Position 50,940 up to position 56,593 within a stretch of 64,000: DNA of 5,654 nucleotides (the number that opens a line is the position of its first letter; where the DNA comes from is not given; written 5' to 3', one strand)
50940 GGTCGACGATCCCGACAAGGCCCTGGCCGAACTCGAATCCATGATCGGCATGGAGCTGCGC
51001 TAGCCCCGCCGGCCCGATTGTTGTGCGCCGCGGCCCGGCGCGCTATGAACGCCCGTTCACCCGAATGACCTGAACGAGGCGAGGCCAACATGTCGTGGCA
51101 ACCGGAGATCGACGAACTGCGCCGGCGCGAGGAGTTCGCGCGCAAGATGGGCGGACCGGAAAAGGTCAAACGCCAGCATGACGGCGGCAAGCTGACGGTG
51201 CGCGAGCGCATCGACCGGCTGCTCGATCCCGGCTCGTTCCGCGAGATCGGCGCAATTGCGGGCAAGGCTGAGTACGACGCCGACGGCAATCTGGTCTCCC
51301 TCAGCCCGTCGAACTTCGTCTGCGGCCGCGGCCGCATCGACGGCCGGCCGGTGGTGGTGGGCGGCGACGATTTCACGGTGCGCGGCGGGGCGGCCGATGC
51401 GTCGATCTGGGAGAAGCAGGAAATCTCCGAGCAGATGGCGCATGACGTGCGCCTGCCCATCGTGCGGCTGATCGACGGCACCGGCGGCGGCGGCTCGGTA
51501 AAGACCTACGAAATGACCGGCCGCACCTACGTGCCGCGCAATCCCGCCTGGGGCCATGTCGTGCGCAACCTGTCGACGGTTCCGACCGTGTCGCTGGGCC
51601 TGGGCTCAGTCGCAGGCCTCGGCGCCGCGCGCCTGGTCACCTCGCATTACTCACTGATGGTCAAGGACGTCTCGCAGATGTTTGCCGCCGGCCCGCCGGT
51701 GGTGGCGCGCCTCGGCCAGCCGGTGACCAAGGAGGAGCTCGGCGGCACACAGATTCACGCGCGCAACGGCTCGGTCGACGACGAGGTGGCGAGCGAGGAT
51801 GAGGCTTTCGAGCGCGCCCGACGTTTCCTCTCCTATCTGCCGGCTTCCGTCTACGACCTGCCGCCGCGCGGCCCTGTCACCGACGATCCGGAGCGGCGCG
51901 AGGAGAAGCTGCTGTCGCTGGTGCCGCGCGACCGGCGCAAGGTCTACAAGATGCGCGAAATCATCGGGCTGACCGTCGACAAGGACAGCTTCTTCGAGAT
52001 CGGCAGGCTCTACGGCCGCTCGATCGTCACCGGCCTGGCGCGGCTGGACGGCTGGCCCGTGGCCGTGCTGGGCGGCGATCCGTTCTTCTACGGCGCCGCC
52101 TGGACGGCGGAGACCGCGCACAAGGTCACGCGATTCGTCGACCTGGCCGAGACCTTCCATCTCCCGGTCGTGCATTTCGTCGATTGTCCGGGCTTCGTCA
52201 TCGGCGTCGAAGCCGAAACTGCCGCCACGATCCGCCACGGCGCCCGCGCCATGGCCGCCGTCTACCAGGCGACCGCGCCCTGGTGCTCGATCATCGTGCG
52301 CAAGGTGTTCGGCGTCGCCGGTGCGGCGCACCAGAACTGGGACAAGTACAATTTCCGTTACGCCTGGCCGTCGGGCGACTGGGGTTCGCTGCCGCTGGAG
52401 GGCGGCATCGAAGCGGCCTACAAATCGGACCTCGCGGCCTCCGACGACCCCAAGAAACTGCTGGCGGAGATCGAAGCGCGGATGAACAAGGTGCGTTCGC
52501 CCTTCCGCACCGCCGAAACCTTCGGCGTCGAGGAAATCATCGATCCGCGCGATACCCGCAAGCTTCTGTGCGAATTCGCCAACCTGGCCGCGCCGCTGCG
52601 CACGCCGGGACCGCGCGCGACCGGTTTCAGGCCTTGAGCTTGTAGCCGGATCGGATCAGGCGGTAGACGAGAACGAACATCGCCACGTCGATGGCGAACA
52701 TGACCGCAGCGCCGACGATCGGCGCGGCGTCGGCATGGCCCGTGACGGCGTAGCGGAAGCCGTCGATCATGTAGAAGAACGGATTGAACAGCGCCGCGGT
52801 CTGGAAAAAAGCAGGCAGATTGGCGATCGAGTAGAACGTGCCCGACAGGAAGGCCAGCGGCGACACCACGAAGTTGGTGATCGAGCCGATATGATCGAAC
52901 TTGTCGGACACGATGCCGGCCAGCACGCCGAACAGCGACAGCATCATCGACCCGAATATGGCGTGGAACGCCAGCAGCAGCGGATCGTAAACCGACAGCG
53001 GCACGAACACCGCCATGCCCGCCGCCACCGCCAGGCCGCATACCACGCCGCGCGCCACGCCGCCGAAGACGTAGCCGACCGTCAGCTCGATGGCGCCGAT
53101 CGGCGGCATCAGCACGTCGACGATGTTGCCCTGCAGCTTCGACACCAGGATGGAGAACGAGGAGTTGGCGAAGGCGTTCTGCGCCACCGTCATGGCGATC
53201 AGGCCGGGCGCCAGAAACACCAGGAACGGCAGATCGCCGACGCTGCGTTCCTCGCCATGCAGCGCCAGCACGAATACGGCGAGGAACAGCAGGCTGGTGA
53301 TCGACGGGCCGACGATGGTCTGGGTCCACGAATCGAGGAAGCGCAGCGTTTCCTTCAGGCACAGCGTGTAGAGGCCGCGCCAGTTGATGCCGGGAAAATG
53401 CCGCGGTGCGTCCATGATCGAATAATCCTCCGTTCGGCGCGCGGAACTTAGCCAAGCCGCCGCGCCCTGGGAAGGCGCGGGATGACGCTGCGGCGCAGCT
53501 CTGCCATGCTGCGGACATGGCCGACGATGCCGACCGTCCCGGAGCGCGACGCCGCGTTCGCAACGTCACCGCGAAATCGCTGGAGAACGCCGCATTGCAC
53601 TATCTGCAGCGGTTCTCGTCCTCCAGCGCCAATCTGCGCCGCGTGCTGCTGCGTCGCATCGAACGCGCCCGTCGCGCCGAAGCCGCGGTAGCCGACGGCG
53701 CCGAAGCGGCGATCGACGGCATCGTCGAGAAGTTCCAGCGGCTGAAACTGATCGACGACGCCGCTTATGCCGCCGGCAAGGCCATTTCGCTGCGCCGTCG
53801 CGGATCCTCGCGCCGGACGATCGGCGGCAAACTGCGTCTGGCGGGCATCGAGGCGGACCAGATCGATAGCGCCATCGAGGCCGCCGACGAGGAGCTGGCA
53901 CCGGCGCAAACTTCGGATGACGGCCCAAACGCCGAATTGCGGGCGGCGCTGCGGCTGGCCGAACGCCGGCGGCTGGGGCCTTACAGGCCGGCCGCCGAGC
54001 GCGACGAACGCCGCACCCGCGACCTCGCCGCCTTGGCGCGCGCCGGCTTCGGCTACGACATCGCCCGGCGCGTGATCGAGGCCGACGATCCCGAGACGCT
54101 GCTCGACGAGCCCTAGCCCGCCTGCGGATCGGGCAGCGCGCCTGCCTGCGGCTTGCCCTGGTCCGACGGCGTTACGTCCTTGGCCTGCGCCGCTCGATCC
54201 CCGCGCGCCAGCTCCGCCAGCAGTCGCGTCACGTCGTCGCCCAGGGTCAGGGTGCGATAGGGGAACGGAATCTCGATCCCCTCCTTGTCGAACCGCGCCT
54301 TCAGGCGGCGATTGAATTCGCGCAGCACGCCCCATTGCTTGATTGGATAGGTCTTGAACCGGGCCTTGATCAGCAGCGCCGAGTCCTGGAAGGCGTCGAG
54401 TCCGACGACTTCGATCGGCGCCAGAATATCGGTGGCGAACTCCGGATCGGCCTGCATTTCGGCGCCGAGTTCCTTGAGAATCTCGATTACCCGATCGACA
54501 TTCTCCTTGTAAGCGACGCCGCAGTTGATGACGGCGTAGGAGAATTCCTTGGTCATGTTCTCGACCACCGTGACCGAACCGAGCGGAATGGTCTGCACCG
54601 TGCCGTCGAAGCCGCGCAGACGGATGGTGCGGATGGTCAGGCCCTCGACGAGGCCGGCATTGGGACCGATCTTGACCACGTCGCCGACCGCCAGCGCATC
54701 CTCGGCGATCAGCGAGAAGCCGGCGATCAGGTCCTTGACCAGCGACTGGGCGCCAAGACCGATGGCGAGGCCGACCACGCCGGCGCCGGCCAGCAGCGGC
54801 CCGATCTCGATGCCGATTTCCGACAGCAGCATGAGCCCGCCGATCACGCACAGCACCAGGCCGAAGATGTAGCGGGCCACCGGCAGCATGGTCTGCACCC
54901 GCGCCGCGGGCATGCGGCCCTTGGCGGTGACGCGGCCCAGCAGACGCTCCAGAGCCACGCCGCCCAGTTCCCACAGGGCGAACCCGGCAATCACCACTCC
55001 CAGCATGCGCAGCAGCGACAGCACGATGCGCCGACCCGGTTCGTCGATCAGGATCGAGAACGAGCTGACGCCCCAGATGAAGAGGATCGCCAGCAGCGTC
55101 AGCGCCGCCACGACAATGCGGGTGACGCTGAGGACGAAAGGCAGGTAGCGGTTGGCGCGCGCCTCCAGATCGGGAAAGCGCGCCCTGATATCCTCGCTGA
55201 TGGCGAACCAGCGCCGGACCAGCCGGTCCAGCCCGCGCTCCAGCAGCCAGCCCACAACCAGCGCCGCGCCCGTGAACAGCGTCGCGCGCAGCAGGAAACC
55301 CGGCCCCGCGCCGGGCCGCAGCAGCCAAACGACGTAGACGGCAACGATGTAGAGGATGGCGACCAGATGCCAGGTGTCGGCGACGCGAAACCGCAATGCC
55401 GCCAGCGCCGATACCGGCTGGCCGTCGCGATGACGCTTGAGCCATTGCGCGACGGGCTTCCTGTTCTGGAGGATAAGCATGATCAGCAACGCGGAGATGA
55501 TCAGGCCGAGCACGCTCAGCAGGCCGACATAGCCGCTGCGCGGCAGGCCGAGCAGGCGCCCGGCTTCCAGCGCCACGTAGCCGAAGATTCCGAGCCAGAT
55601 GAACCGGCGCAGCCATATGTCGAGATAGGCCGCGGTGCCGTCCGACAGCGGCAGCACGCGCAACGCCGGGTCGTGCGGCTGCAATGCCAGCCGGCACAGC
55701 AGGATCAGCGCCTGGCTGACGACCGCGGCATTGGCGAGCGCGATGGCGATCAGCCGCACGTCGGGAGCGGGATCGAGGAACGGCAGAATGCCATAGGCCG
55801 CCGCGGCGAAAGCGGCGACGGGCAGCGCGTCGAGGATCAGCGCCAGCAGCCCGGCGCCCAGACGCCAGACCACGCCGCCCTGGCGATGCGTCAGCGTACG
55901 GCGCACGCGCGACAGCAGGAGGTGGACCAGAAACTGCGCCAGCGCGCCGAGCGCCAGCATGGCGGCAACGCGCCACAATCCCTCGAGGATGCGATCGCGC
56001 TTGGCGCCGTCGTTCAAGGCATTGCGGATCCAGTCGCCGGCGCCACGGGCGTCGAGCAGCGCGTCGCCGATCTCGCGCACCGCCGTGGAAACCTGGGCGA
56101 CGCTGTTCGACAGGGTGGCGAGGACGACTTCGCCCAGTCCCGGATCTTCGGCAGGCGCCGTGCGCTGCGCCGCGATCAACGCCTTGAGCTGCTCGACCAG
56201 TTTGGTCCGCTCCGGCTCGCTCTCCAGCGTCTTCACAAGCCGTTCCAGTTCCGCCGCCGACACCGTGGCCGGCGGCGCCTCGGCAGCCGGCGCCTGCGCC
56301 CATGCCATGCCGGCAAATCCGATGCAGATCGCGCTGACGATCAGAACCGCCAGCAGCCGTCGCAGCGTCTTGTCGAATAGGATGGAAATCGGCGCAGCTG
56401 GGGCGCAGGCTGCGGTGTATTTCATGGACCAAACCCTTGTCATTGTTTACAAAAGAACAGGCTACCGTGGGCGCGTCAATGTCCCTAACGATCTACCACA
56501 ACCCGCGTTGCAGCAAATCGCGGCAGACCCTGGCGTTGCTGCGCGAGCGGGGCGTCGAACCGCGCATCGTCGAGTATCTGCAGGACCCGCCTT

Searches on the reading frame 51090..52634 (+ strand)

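Call 50: search_protein_families(library=pfam, proteins=[window:51090-52634:+], max_evalue=0.001)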
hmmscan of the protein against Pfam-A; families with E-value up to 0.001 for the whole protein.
window:51090-52634:+ (515 aa): 2 families
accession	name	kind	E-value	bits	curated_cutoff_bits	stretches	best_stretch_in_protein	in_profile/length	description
PF01039.27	Carboxyl_trans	-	4.2e-82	276.8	22.3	1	28-500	1-478/493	Carboxyl transferase domain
PF03255.19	ACCA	-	3.2e-09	36.8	23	1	311-403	93-193/310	Acetyl co-enzyme A carboxylase carboxyltransferase-like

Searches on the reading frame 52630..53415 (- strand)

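Call 50: search_protein_families(library=pfam, proteins=[window:52630-53415:-], max_evalue=0.001)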
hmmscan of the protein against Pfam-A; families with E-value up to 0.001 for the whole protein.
window:52630-53415:- (262 aa): 2 families
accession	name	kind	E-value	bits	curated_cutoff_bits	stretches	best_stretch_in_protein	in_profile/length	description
PF01061.29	ABC2_membrane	-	1.5e-25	90.4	26.9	1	15-223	3-209/211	ABC-2 type transporter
PF12698.13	ABC2_membrane_3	-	2.3e-05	24.1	31.6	1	67-250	163-345/347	ABC-2 family transporter protein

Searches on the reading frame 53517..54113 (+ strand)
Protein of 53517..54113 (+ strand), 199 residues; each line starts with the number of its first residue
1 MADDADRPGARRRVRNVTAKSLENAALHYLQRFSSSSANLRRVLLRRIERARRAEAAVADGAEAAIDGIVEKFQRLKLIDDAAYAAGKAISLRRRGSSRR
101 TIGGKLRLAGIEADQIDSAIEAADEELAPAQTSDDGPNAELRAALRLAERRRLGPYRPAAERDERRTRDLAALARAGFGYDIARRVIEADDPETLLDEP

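Call 3: search_protein_families(library=pfam, proteins=[window:53517-54113:+], max_evalue=0.01)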
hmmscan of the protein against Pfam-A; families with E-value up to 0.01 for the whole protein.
window:53517-54113:+ (199 aa): 2 families
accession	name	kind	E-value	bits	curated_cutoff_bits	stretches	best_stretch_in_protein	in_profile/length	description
PF02631.22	RecX_HTH2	-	0.0011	19.6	26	1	80-119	1-41/42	RecX, second three-helix domain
PF21981.2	RecX_HTH3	-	0.0058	17.2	26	1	140-187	3-48/48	RecX, third three-helix domain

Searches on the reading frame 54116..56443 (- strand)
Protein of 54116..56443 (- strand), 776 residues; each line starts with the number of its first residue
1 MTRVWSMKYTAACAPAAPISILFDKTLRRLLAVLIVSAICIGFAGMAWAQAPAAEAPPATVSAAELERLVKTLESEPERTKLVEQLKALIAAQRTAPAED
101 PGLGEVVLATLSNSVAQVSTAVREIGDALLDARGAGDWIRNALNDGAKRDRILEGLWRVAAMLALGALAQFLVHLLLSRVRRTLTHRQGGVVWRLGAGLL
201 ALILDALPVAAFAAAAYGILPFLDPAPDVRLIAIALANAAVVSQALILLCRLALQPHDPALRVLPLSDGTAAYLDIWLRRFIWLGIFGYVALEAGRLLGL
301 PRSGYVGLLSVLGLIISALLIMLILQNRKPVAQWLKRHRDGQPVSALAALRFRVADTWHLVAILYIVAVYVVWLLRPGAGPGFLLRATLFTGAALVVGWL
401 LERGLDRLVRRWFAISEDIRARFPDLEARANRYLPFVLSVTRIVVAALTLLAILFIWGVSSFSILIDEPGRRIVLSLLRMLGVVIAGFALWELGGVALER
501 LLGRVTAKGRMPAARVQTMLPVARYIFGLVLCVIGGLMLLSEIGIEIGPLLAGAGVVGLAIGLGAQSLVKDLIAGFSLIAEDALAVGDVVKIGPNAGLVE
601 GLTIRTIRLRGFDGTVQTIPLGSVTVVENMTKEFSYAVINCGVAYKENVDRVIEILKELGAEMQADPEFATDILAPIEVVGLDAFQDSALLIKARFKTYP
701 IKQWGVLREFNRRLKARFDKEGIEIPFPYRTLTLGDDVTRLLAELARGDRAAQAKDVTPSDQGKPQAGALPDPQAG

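Call 3: search_protein_families(library=pfam, proteins=[window:54116-56443:-], max_evalue=0.01)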
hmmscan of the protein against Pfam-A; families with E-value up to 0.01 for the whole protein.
window:54116-56443:- (776 aa): 4 families
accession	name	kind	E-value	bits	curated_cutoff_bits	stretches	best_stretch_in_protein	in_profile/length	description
PF25392.1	MS_channel_TM1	-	2e-21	76.2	27.1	1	387-462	1-76/79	Mechanosensitive ion channel, transmembrane helix 1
PF00924.24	MS_channel_2nd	-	1.1e-14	54.8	20.2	1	568-631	2-67/68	Mechanosensitive ion channel, beta-domain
PF21082.3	MS_channel_3rd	-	1.1e-09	39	21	1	638-725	2-88/88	Mechanosensitive ion channel MscS, C-terminal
PF21088.3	MS_channel_1st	-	5.6e-07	29.9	23.1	1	530-566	6-42/42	Mechanosensitive ion channel, transmembrane helices 2/3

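Call 4: search_protein_families(library=ncbifam, proteins=[window:54116-56443:-], max_evalue=0.01)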
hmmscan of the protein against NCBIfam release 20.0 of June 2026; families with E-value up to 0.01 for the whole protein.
window:54116-56443:- (776 aa): 6 families
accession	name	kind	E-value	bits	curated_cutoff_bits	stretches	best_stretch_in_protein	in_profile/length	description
NF008542.0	PRK11465.1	equivalog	9.9e-71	239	596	1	53-727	36-717/741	mechanosensitive channel protein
NF047601.1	MscSThanab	equivalog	2.4e-52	178.1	500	1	472-736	16-278/280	small-conductance mechanosensitive channel MscS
NF047602.1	MscsSHelicob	equivalog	3.3e-14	52.9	400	1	523-727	50-251/260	small-conductance mechanosensitive channel MscS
NF007662.0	PRK10334.1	subfamily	2.4e-11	43.4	321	1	524-729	67-272/286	small-conductance mechanosensitive channel MscS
NF008438.0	PRK11281.1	equivalog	5.7e-07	27.7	991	1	528-727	883-1081/1113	mechanosensitive channel MscK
NF008180.0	PRK10929.1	equivalog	0.00012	20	809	1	530-613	882-965/1109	miniconductance mechanosensitive channel MscM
